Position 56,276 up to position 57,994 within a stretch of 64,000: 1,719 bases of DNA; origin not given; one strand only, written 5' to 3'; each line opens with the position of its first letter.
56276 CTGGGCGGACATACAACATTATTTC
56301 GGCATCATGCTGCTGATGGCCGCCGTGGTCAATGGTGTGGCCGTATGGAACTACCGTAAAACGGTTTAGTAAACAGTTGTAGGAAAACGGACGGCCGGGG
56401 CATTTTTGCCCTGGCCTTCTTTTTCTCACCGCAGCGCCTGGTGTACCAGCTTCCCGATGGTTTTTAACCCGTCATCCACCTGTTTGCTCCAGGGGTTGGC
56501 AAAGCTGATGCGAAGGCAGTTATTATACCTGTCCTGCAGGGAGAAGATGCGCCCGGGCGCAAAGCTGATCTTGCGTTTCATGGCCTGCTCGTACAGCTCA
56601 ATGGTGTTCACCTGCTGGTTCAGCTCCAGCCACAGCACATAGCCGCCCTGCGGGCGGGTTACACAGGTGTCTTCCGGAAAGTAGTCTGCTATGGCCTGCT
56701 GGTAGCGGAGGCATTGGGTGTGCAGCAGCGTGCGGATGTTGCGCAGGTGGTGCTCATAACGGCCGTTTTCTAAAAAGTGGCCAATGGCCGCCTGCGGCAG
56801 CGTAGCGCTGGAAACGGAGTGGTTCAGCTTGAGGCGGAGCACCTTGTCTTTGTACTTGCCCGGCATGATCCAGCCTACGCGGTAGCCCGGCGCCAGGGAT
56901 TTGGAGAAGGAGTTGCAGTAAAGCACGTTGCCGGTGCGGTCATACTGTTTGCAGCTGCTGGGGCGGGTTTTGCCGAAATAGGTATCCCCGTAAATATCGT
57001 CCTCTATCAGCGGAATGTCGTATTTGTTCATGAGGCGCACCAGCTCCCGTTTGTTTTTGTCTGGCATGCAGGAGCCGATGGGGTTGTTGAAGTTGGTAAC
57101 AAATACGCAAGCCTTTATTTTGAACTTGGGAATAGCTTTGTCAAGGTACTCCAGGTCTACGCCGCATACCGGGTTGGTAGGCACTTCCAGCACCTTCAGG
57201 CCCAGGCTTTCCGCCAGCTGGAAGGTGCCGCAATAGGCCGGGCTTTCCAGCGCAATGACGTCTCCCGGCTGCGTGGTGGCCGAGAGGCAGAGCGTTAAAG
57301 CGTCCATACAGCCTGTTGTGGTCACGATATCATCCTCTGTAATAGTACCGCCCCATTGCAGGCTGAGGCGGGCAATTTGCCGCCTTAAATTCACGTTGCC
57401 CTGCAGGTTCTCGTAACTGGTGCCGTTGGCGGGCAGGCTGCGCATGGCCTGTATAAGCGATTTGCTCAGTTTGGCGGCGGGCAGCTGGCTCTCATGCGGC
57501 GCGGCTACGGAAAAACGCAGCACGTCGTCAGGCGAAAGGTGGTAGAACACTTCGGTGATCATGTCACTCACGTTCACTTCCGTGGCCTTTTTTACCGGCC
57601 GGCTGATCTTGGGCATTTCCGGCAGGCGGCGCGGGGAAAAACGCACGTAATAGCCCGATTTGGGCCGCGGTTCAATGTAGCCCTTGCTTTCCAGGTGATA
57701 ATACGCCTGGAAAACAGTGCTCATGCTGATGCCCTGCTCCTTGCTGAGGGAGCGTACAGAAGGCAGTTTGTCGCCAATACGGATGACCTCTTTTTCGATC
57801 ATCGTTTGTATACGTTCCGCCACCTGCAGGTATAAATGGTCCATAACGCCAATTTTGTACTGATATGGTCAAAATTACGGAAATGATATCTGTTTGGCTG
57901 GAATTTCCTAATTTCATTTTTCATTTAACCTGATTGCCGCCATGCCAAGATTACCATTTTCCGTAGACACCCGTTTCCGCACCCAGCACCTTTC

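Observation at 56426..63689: A PLP-sensing MocR regulator appears to control DNA-alkylation repair together with an amino-acid decarboxylase and detox genes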

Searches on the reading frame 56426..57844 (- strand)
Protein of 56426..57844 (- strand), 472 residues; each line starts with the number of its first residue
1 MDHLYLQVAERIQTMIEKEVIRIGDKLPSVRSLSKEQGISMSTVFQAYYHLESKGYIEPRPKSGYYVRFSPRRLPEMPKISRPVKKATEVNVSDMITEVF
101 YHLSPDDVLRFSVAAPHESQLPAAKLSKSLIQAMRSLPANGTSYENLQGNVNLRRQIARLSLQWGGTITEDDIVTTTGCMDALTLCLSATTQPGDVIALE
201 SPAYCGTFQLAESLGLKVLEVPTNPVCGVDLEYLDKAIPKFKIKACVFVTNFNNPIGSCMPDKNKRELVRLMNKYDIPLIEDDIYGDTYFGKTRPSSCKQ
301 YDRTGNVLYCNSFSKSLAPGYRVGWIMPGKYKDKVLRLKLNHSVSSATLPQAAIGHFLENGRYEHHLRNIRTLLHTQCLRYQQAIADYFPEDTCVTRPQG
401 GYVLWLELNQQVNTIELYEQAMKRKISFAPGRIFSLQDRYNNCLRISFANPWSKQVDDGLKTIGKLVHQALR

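Call 5: search_protein_families(library=pfam, proteins=[window:56426-57844:-])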
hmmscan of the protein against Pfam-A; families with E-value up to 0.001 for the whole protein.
window:56426-57844:- (472 aa): 4 families
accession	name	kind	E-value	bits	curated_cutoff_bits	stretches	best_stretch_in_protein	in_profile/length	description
PF00155.27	Aminotran_1_2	-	5.3e-34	118.4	19.7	1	128-462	20-360/361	Aminotransferase class I and II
PF00392.27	GntR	-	4.1e-14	52.4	27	1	4-67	1-64/64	Bacterial regulatory proteins, gntR family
PF12897.13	Asp_aminotransf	-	1.6e-05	24.4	27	1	199-285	129-216/421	Aspartate amino-transferase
PF14502.12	HTH_41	-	0.00083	19.2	25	0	22-57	1-36/48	Helix-turn-helix domain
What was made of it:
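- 56426..57844 (-): mocR: MocR/GabR-type regulator, made of a GntR winged helix-turn-helix domain and a fold-type-I aminotransferase-like domain. Pfam finds GntR (residues 4-67) and Aminotran_1_2 (128-462) (call 5).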

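Call 7: find_related_loci(query=window:56426-57844:-, collection=genome_contigs, flank=8000)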
Query window:56426-57844:- (472 aa) in genome_contigs; peptide patterns used: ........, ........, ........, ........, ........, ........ (x = any residue, [..] = any of these).
124 stretches matched a pattern; 33 encode a relative of the query (tblastn E <= 1e-3); 33 distinct loci.
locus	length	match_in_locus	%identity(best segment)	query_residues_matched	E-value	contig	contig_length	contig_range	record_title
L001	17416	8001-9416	98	1-472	0e+0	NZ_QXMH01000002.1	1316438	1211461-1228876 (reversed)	Chitinophaga alhagiae strain T22 Scaffold2, whole genome shotgun sequence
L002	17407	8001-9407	96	1-469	0e+0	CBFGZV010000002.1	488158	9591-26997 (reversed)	MAG TPA_asm: uncultured Chitinophaga sp. isolate SRR29654721_concoct_45 genome assembly, contig: ERZ27252565.2, whole ge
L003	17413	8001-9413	90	1-471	0e+0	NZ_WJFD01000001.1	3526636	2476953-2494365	Chitinophaga sp. SYP-B3965 NODE_1, whole genome shotgun sequence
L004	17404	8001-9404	87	1-469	0e+0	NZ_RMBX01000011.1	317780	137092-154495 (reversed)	Chitinophaga barathri strain YLT18 NODE_11_length_317780_cov_56.647933, whole genome shotgun sequence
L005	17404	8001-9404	87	1-469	0e+0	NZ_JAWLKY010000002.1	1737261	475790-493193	Chitinophaga sp. YIM B06452 Scaffold2, whole genome shotgun sequence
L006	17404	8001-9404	87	1-469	0e+0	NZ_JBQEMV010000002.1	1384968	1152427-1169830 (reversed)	Chitinophaga sp. 22620 scaffold2, whole genome shotgun sequence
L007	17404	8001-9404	86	1-469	0e+0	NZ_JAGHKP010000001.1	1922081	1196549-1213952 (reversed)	Chitinophaga chungangae strain MAH-28 spades_K_17_127_1, whole genome shotgun sequence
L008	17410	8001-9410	84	1-472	0e+0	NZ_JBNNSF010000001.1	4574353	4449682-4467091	Chitinophaga sp. NPDC101104 NPDC101104_354_E10.ctg-0001, whole genome shotgun sequence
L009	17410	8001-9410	84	1-472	0e+0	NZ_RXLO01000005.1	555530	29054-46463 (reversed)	Chitinophaga rhizosphaerae strain T16R-86 Scaffold5, whole genome shotgun sequence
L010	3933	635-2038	85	1-469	0e+0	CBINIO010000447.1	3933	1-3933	MAG TPA_asm: uncultured Chitinophaga sp. isolate SRR16817032_metabat2_12 genome assembly, contig: ERZ27393366.9601, whol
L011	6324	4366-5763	85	1-467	0e+0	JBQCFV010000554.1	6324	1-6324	MAG: Chitinophaga sp. isolate bin202 k141_5121458, whole genome shotgun sequence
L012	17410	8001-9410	82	1-472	0e+0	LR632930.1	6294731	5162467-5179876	Chitinophaga pinensis isolate 3 genome assembly, chromosome: 1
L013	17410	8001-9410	82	1-472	0e+0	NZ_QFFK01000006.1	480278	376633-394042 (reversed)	Chitinophaga deserti strain XJ-2 Scaffold6, whole genome shotgun sequence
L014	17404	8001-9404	71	2-469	0e+0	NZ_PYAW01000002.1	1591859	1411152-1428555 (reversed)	Chitinophaga niastensis strain DSM 24859 Ga0180968_102, whole genome shotgun sequence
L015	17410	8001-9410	70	2-471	0e+0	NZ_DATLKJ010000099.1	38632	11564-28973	MAG: Chitinophaga sp. isolate SMAG_U13719 k141_147747, whole genome shotgun sequence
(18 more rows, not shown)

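Call 24: search_protein_families(library=ncbifam, proteins=[window:56426-57844:-], max_evalue=0.00001)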
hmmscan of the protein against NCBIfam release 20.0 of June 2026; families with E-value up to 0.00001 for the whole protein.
window:56426-57844:- (472 aa): 69 families (the best 25 are shown)
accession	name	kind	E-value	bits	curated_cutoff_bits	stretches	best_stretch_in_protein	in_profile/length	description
NF052282.1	PLP_TF_PdxR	equivalog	1.3e-75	255.2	320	1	4-463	2-447/448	MocR-like pyridoxine biosynthesis transcription factor PdxR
NF052290.2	MocR_like_YczR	exception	1.1e-59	202.4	487.4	1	3-454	19-446/458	MocR-like transcription factor YczR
NF052286.1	ecto_TF_EhuR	exception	3.7e-54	184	480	1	4-470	12-452/458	MocR-like ectoine utilization transcription factor EhuR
NF052281.1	rhizopine_MocR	equivalog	9.5e-47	159.7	650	1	4-464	19-476/479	rhizopine catabolism transcriptional regulator MocR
NF041364.1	GntC_guanitoxin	equivalog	3.3e-39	134.8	415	1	123-461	13-351/356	guanitoxin biosynthesis PLP-dependent (S)-gamma-hydroxy-L-arginine cyclodehydratase GntC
NF052285.1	GABA_TF_GabR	exception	1.1e-37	129.9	600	1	5-462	1-451/456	MocR-like transcriptional regulator GabR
TIGR01265.1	tyr_nico_aTase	subfamily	1.2e-34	119.9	292.45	1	91-460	15-392/403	tyrosine/nicotianamine family aminotransferase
TIGR04461.1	endura_MppQ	equivalog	7.2e-33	114.2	540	1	103-450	9-365/392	enduracididine biosynthesis enzyme MppQ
NF004770.0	PRK06108.1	subfamily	1.8e-31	109.3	422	1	79-467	9-392/396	pyridoxal phosphate-dependent aminotransferase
NF005732.0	PRK07550.1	equivalog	2.3e-29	102.6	366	1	107-455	33-376/389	aminotransferase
TIGR01264.1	tyr_amTase_E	equivalog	4.6e-29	101.4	474.25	1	107-435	32-372/403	tyrosine transaminase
NF012025.0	PRK15481.1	equivalog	5.2e-26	91.3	573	1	142-450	112-413/432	MocR-like B6 salvage transcription factor PtsJ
NF005305.0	PRK06836.1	equivalog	1e-22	80.9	376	1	105-437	33-366/396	pyridoxal phosphate-dependent aminotransferase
TIGR04544.1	3metArgNH2trans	equivalog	1.2e-21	77.2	350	1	138-410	43-309/366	beta-methylarginine biosynthesis bifunctional aminotransferase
NF005744.0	PRK07568.1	subfamily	4.6e-21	75.1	389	1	125-329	43-250/398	pyridoxal phosphate-dependent aminotransferase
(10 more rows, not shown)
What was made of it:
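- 56426..57844 (-): The best NCBIfam models are MocR-like ones, all below their equivalog cut-offs (call 24).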

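Call 39: search_solved_structures(query=window:56426-57844:-, max_evalue=1e-20, show_alignments=2)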
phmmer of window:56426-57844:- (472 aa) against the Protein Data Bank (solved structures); distinct sequences matched with E-value up to 1e-20: 14.
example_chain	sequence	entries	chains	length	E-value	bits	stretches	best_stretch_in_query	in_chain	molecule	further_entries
1x0m_A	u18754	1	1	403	1.4e-44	155.9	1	85-471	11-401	Aminotransferase II Homologue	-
3aov_A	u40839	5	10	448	1.8e-44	155.5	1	85-471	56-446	Putative uncharacterized protein PH0207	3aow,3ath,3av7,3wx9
1wst_A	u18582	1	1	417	3.6e-39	138.1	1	96-469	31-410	multiple substrate aminotransferase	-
2egy_A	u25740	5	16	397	6.1e-37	130.7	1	105-467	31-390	Alpha-aminodipate aminotransferase | 2-aminoadipate transaminase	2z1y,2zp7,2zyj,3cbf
1vp4_A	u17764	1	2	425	2.8e-36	128.6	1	89-467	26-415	aminotransferase, putative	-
2zc0_A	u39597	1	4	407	2.7e-30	108.8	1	113-468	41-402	Alanine glyoxylate transaminase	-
3ue8_A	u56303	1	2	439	4.2e-23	85.1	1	171-471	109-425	Kynurenine/alpha-aminoadipate aminotransferase, mitochondrial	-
2xh1_A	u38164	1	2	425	4.9e-23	84.9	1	171-470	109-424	KYNURENINE/ALPHA-AMINOADIPATE AMINOTRANSFERASE, MITOCHONDRIAL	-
2qlr_A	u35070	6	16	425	4.9e-23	84.9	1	171-470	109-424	Kynurenine/alpha-aminoadipate aminotransferase mitochondrial | Kynurenine/alpha-aminoadipate aminotransferase, mitochondrial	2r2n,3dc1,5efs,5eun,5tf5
2vgz_A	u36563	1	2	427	5e-23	84.9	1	171-470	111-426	KYNURENINE/ALPHA-AMINOADIPATE AMINOTRANSFERASE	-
6d0a_A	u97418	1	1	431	5.1e-23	84.8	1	171-470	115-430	Kynurenine/alpha-aminoadipate aminotransferase, mitochondrial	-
6t8p_A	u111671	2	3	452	6e-23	84.6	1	171-470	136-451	Kynurenine/alpha-aminoadipate aminotransferase, mitochondrial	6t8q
8tn2_A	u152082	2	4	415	1.3e-22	83.5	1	103-448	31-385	PLP-dependent aminotransferase MppQ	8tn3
4gdy_A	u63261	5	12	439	2.1e-22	82.8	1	171-471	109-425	Kynurenine/alpha-aminoadipate aminotransferase, mitochondrial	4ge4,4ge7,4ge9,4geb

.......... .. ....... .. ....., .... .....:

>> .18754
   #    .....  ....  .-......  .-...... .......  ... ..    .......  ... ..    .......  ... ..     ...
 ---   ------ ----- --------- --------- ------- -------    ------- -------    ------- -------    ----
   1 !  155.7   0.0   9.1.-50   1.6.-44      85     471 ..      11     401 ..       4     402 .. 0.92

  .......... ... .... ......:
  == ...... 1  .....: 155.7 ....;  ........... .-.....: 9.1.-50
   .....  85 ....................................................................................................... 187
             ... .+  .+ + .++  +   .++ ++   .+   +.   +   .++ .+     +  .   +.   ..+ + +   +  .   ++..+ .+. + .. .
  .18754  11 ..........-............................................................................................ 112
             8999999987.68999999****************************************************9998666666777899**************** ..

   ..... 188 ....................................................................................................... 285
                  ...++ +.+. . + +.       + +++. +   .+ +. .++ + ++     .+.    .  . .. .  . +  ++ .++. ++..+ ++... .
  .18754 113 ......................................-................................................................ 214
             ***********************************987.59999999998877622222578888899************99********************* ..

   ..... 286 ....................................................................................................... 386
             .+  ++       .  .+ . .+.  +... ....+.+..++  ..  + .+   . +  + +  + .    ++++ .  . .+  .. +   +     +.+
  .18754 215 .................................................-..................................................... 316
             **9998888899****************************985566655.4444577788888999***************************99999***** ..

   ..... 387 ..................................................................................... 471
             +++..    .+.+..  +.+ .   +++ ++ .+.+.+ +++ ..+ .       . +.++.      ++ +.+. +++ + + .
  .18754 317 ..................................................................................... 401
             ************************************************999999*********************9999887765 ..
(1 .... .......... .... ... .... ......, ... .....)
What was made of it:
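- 56426..57844 (-): The SFSK lysine, the DD..Y and NP motifs and the C-terminal arginine align with Pyrococcus aminotransferase 1x0m (call 39).
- On MocR/GabR subfamily of GntR regulators: SFSK, IEDDIY, NNP and LRISF align with the corresponding motifs of Pyrococcus aminotransferase 1x0m (call 39).
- MocR keeps the PLP lysine and the substrate-carboxylate arginine (call 39).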
